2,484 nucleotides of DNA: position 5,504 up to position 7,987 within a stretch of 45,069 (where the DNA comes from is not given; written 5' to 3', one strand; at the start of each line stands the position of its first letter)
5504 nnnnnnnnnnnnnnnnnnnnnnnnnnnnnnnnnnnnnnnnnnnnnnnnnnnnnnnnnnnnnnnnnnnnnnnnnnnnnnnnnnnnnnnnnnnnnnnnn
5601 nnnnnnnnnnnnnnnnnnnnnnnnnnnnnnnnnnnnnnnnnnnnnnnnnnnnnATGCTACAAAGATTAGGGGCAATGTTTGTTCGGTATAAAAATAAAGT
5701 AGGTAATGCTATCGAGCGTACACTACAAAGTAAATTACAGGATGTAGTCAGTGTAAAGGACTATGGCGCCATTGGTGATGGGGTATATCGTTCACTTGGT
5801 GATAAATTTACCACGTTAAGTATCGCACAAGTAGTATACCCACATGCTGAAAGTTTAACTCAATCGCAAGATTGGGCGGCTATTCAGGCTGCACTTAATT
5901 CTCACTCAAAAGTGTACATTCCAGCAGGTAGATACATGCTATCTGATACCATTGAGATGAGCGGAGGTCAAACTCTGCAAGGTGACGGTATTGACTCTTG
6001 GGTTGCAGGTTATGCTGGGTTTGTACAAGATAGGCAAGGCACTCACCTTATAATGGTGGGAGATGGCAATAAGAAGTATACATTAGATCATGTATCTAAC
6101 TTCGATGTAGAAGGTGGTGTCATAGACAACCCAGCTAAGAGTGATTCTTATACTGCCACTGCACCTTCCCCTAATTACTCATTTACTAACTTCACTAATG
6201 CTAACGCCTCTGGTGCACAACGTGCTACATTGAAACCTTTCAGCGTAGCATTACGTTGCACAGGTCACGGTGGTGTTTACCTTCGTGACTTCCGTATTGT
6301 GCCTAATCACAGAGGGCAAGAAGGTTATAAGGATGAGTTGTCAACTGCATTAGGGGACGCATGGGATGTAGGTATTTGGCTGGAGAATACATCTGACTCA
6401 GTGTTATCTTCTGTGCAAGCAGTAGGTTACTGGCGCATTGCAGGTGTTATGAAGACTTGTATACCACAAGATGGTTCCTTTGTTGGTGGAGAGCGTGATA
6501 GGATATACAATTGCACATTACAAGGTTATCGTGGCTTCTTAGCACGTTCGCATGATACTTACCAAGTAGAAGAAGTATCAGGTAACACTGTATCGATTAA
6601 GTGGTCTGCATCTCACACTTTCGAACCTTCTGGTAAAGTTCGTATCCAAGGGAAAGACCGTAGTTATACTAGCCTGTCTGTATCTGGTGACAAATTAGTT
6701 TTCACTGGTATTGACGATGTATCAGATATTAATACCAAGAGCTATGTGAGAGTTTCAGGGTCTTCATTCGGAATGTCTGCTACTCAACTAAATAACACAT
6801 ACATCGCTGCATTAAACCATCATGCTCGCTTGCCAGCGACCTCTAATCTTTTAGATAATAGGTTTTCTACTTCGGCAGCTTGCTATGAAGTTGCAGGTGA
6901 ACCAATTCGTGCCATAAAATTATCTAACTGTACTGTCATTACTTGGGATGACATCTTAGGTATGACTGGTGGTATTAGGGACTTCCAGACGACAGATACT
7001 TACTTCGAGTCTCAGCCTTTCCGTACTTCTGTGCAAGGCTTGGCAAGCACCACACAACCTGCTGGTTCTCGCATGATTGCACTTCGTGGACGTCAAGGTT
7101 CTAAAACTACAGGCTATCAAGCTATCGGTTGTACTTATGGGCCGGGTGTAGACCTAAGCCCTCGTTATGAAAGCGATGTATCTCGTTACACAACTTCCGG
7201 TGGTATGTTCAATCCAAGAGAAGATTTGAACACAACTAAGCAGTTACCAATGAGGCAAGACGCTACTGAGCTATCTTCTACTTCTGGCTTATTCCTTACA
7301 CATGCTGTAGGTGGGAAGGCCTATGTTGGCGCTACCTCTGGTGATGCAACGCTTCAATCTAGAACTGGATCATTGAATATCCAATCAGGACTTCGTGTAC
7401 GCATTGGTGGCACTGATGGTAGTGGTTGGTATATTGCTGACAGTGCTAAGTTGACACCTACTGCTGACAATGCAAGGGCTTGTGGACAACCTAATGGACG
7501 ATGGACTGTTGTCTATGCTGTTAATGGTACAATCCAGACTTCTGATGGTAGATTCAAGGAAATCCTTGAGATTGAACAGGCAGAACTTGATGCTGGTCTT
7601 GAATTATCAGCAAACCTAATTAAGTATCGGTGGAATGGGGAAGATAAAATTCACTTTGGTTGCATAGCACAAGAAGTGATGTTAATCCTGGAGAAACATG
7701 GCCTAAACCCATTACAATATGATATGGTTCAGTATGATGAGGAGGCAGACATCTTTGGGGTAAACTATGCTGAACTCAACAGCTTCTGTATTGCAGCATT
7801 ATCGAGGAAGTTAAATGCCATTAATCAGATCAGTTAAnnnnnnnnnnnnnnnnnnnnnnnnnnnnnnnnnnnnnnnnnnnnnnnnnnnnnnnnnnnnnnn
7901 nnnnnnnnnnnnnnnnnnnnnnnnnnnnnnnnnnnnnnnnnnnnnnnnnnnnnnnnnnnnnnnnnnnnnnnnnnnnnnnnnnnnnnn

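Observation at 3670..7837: Two tandem tailspikes, both with C-terminal self-cleaving chaperone domains, separated by a terminator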

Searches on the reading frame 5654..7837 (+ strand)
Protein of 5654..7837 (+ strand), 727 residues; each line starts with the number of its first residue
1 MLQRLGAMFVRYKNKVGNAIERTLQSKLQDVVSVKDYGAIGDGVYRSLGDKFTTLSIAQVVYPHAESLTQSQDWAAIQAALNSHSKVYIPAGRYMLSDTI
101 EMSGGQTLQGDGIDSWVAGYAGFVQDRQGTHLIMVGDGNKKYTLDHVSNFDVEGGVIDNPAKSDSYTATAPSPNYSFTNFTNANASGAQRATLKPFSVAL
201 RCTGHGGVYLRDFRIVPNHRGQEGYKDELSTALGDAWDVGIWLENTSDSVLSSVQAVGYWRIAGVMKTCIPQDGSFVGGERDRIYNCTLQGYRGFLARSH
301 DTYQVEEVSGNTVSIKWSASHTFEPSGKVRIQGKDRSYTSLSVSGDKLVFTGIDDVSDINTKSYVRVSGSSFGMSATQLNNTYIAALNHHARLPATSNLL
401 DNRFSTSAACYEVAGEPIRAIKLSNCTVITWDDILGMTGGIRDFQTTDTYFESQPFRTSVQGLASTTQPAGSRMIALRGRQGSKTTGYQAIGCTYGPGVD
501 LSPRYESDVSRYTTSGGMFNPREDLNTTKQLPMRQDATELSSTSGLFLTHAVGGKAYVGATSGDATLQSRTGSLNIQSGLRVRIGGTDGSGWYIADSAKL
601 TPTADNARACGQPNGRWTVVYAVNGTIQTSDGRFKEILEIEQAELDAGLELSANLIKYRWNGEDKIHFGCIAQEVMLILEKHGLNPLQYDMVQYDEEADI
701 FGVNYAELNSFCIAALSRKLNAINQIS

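Call 4: search_protein_families(library=pfam, proteins=[window:5654-7837:+], max_evalue=0.01)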
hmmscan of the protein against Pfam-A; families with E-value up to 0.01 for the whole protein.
window:5654-7837:+ (727 aa): 2 families
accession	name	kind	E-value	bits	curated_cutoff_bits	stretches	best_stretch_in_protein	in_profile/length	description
PF12708.12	Pect-lyase_RHGA_epim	-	2e-08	34.8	27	1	32-133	2-80/213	Rhamnogalacturonase A/epimerase, pectate lyase-like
PF13884.11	Peptidase_S74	-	1e-07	32.5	22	1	630-684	1-58/58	Chaperone of endosialidase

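Call 7: search_solved_structures(query=window:5654-7837:+, max_evalue=0.01, show_alignments=2)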
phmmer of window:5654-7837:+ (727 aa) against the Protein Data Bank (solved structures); distinct sequences matched with E-value up to 0.01: 7.
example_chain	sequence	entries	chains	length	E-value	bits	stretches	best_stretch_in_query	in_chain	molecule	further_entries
4ru5_A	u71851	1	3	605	2.4e-19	72.3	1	23-112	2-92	tailspike gp27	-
4ru4_A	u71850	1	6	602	2e-18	69.3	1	28-124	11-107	tail spike protein gp49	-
7y5s_A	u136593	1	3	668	5e-14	54.8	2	592-700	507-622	phage tail fiber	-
4uw8_A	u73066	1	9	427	1.8e-09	39.7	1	592-696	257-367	L-SHAPED TAIL FIBER PROTEIN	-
3gw6_A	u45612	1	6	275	1.6e-06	30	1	593-685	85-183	Endo-N-acetylneuraminidase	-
6eu4_A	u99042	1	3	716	3.6e-05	25.5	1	599-721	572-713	Tail spike protein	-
3gud_A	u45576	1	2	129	0.0064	18.1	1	662-696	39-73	Neck appendage protein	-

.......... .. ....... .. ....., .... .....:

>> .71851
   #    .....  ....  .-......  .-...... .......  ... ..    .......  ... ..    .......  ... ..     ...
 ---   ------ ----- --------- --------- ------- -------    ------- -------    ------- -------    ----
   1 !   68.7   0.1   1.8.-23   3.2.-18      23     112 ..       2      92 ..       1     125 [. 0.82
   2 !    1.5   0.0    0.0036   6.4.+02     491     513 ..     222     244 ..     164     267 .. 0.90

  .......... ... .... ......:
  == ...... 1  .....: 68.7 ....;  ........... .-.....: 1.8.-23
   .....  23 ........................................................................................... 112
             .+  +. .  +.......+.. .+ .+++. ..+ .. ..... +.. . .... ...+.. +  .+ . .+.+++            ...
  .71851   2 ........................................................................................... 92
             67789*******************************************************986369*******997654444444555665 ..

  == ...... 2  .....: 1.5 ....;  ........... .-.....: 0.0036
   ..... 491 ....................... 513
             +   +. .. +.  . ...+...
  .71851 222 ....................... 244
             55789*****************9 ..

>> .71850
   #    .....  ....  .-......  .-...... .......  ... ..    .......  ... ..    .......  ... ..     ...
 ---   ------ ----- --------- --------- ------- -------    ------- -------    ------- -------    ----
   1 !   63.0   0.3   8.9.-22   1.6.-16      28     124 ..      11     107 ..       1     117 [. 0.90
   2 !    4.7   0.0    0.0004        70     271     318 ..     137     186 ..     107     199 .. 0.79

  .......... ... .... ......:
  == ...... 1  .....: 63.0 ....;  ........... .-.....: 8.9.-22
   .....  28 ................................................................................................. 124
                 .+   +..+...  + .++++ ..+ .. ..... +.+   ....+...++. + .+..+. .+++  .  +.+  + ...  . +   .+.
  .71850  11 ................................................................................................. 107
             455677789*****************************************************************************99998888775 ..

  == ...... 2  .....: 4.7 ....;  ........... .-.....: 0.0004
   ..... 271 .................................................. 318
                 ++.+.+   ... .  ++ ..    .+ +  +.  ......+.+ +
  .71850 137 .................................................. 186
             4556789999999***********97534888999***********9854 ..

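Call 8: search_dna_similar(query=window:5654-7837:+, collection=phages, mode=protein, max_rows=40)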
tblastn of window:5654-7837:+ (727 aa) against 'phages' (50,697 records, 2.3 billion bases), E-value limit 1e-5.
Records with a match: 410; places in all: 415; records where one place covers at least 80% of the query: 8.
Best place of each record, by identity: 95-99% 2; 60-80% 4; <60% 404.
By first word of the organism name: Klebsiella 204; Escherichia 87; Pseudomonas 36; Salmonella 15; Acinetobacter 11; Vibrio 8; Aeromonas 6; Synechococcus 5; Roseobacter 4; Veterinaerplatzvirus 4; and 17 more.
By host as written in the record: Klebsiella pneumoniae 106; - 63; Escherichia coli 41; Pseudomonas aeruginosa 24; Salmonella sp. 5; Acinetobacter baumannii 5; Escherichia sp. 4; Synechococcus sp. CB0101 4; and 106 more.
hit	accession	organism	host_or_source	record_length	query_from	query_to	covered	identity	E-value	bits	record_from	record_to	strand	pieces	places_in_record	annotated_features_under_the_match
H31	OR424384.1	Escherichia phage vB-Eco-KMB14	Escherichia coli KMB528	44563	1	727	100%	98.1%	0e+0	1479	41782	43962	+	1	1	tail fibers protein | hypothetical protein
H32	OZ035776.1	Vectrevirus LF31P3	-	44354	1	727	100%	97.0%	0e+0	1463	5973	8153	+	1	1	record has no annotation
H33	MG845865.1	Escherichia phage YZ1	Escherichia coli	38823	32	716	94%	43.2%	4e-159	515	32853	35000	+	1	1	hypothetical protein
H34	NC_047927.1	Escherichia phage YZ1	Escherichia coli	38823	32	716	94%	43.2%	4e-159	515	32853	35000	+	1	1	hypothetical protein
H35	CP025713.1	Escherichia phage YDC107_2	Escherichia coli YCD107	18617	13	701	93%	42.3%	7e-145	540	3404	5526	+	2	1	hypothetical protein (x4) | putative phage tail-fibre protein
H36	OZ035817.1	Vectrevirus DIJ06P1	-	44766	1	727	100%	35.7%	1e-107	366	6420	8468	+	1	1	record has no annotation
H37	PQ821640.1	Escherichia phage SD2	Escherichia sp.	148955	13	699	94%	28.2%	7e-50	195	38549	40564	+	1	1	SD2000054: head binding protein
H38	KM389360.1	Escherichia phage Phi05_1387 B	-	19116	9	635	81%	26.3%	3e-33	168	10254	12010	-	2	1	record has no annotation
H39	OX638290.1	Escherichia phage vB_EcoP-CC2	-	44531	507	720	29%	44.6%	1e-43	176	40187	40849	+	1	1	hypothetical protein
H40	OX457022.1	Escherichia phage vB_EcoP-CC1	-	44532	507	720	29%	44.6%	1e-43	176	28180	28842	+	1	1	hypothetical protein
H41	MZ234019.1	Escherichia phage vB_EcoP-101117UKE2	Escherichia coli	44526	507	720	29%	44.1%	1e-43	176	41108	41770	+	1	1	hypothetical protein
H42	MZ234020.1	Escherichia phage vB_EcoP-101118B1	Escherichia coli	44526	507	720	29%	44.1%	1e-43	176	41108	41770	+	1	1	hypothetical protein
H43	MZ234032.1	Escherichia phage vB_EcoP-G3A1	Escherichia coli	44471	507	720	29%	44.1%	1e-43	176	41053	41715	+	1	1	hypothetical protein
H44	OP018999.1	Escherichia phage NTNC80A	Escherichia coli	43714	594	727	18%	70.1%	4e-52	202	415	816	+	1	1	cell wall surface anchor family protein | hypothetical protein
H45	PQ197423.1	Raoultella phage vB_Ro_P3a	Raoultella ornithinolytica P3a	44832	507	720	29%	43.7%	1e-44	179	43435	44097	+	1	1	tail spike protein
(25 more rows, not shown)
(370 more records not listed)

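Call 24: get_annotated_region(hit=H36, flank=3000)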
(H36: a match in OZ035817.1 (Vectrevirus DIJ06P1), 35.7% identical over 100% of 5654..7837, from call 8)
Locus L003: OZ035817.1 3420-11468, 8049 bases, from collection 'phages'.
description: Vectrevirus DIJ06P1 genome assembly, chromosome: 1.
organism: Vectrevirus DIJ06P1 (NCBI taxid 3108149)
taxonomy: Viruses; Duplodnaviria; Heunggongvirae; Uroviricota; Caudoviricetes; Autographiviridae; Molineuxvirinae; Vectrevirus
host: -; source: -; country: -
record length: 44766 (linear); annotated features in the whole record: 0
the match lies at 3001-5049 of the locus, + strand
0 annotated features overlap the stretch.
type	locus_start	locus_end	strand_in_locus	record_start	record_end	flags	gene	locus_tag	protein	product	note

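Call 33: find_homologous_proteins(query=window:5654-7837:+, max_evalue=1e-10)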
Query window:5654-7837:+ (727 aa): 171 proteins with E <= 1e-10 among 8000 candidates; the best 120 are listed.
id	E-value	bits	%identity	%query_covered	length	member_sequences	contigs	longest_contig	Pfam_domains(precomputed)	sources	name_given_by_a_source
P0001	0.0e+0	1616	97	100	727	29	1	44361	PF12708.13,PF13884.12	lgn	-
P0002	9.2e-222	756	53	94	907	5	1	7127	PF18668.7,PF13884.12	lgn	-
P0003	3.8e-164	566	43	92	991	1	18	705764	-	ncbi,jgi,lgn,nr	ncbi:TPA: hypothetical protein QH903_000698 [Escherichia coli]|jgi:hypothetical protein|nr:hypotheti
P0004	4.1e-164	566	43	92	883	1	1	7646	PF09008.16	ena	-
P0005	4.4e-164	566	43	92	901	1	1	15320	PF09008.16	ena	-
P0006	5.0e-164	566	43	92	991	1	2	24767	PF13884.12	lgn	-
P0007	5.4e-164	565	43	92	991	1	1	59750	-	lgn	-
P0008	9.5e-164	565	43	92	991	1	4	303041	-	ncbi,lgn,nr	ncbi:hypothetical protein LKS35_002334 [Escherichia coli]|nr:hypothetical protein [Escherichia coli]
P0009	1.1e-163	564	43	92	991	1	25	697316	-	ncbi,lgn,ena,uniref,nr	ncbi:TPA: hypothetical protein HIB58_000854 [Escherichia coli]|uniref:tail fiber domain-containing p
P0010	1.4e-163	564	43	92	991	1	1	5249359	-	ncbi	-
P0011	1.5e-163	564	43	92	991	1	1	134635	-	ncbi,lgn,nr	ncbi:TPA: hypothetical protein OQX83_000770 [Escherichia coli]|nr:hypothetical protein [Escherichia 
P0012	1.5e-163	564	43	92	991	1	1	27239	-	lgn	-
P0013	1.8e-163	564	42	96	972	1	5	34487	-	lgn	-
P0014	1.8e-163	564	42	96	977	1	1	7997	-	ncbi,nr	ncbi:hypothetical protein H6273_004605, partial [Escherichia coli]|nr:hypothetical protein [Escheric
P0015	1.8e-163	564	43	92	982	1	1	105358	-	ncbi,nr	ncbi:hypothetical protein IPY06_000550, partial [Escherichia coli]|nr:hypothetical protein [Escheric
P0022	2.2e-163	563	43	92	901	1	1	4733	PF09008.16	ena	-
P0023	2.3e-163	563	43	92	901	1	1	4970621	PF09008.16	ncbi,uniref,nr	ncbi:phage tailspike protein [Escherichia coli]|uniref:phage tailspike protein n=1 Tax=Escherichia c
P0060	1.5e-162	561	43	92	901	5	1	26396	PF09008.16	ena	-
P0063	2.5e-162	560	43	92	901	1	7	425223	PF09008.16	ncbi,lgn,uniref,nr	ncbi:phage tailspike protein [Escherichia coli]|uniref:phage tailspike protein n=1 Tax=Escherichia c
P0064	2.5e-162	560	43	92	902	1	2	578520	PF09008.16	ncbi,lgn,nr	ncbi:phage tailspike protein [Escherichia coli]|nr:hypothetical protein [Escherichia coli]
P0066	2.9e-162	560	43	92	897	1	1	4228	PF09008.16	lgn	-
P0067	2.9e-162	560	43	92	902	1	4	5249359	PF09008.16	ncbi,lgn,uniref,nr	ncbi:hypothetical protein G898_02464 [Escherichia coli UMEA 3014-1]|uniref:phage tailspike protein n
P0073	4.5e-162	559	43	92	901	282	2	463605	PF09008.16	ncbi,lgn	ncbi:TPA: phage tailspike protein [Escherichia coli]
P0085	9.7e-162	558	43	92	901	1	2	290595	PF09008.16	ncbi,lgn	ncbi:phage tailspike protein [Escherichia coli]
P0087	1.0e-161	558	43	92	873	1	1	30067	PF09008.16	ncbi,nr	ncbi:hypothetical protein EJG19_15880, partial [Escherichia coli]|nr:hypothetical protein [Escherich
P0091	1.1e-161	558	43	92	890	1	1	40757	PF09008.16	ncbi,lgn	-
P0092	1.1e-161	558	43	92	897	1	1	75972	PF09008.16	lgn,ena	-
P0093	1.1e-161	558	43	92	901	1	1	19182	PF09008.16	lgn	-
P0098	4.4e-161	556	43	92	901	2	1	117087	PF09008.16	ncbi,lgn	ncbi:TPA: phage tailspike protein [Escherichia coli]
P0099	4.4e-161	556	42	92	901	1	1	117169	PF09008.16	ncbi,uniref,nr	ncbi:hypothetical protein EFJ76_16695 [Escherichia coli]|uniref:phage tailspike protein n=1 Tax=Esch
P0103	2.2e-160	553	42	92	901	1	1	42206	PF09008.16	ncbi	-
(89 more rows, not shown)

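Call 39: search_protein_families(library=phrogs, proteins=[window:5654-7837:+], max_evalue=0.001)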
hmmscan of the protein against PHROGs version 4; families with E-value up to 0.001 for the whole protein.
window:5654-7837:+ (727 aa): 19 families
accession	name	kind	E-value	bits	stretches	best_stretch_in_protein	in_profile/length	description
phrog_33794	-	unknown function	1.1e-124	418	1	71-585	13-538/542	-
phrog_1171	-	tail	2.1e-80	272.4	1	11-707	179-889/954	tail spike protein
phrog_14895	-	tail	4.4e-33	115.6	1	486-702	369-584/632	tail spike protein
phrog_7121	-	tail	4.4e-31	108.8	1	544-724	710-917/927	tail fiber protein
phrog_8649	-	unknown function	1.9e-24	87.3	1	10-114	229-334/743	-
phrog_13768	-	tail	9.1e-21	75.1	1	21-122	112-214/718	tail protein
phrog_28871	-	unknown function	1e-18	67.5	2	664-724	880-941/946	-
phrog_29076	-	tail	8.5e-16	58.2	1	21-102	229-315/793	tail protein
phrog_17635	-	tail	1.3e-14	54.5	1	591-698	564-677/721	tail fiber protein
phrog_15695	-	tail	4.2e-12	45.6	1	599-704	1094-1207/1284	tail fiber protein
phrog_24369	-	tail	2.7e-10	39.5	1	591-698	1225-1338/1396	tail fiber protein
phrog_24159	-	tail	2.5e-08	33.6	1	590-696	800-912/972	tail fiber protein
phrog_23437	-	tail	2.2e-07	31.6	1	596-696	118-226/275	tail protein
phrog_27613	-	tail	9.3e-07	28.6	1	572-696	595-726/779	tail protein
phrog_31154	-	unknown function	9.1e-06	26.4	1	616-708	146-242/248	-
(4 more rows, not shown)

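Call 54: predict_structure(alignment_id=A4)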
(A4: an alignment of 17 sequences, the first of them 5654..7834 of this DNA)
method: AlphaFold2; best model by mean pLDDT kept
length: 727 residues; sequences in the alignment: 17
mean_pLDDT: 43.4   pTM: 0.36
mean pLDDT of the five models: 43.4, 40.1, 40.1, 39.8, 39.6
residues with pLDDT >= 90: 20; 70-90: 130; 50-70: 114; < 50: 463
segments of 3 or more residues with pLDDT < 50: 1-29, 114-127, 137-196, 224-238, 245-247, 257-302, 318-322, 368-639, 659-669, 695-700
pLDDT, mean of each block of 10 residues (from residue 1): 23 24 35 86 84 90 85 91 87 80 77 40 41 56 24 24 28 22 22 44 62 63 40 41 53 51 23 23 31 23 73 69 61 72 76 84 58 22 20 24 27 21 23 22 19 21 22 21 24 22 25 21 22 27 22 24 22 25 30 30 28 24 25 33 78 59 40 74 69 49 61 70 62
secondary structure, 60 per line:
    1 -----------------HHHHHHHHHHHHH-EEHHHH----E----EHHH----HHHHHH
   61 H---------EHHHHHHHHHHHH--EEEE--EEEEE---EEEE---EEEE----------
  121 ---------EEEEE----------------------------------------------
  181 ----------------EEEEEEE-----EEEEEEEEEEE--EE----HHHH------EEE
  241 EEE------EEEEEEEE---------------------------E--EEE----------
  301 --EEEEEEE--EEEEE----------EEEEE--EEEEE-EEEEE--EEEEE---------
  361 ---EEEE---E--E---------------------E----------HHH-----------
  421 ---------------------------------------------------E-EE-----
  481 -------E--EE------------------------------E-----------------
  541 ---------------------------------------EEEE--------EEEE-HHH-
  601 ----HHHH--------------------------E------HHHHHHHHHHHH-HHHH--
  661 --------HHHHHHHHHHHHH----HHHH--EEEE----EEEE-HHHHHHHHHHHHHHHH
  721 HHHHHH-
elements in order (helices of 4 or more, strands of 3 or more residues): H18-30 H34-37 H55-61 H72-83 E86-89 E92-96 E100-103 E107-110 E130-134 E197-203 E209-219 H228-231 E238-243 E250-257 E288-290 E303-309 E312-316 E327-331 E334-338 E340-344 E347-351 E364-367 E580-583 E592-595 H605-608 H642-653 H655-658 H669-681 H686-689 E692-695 E700-703 H705-726
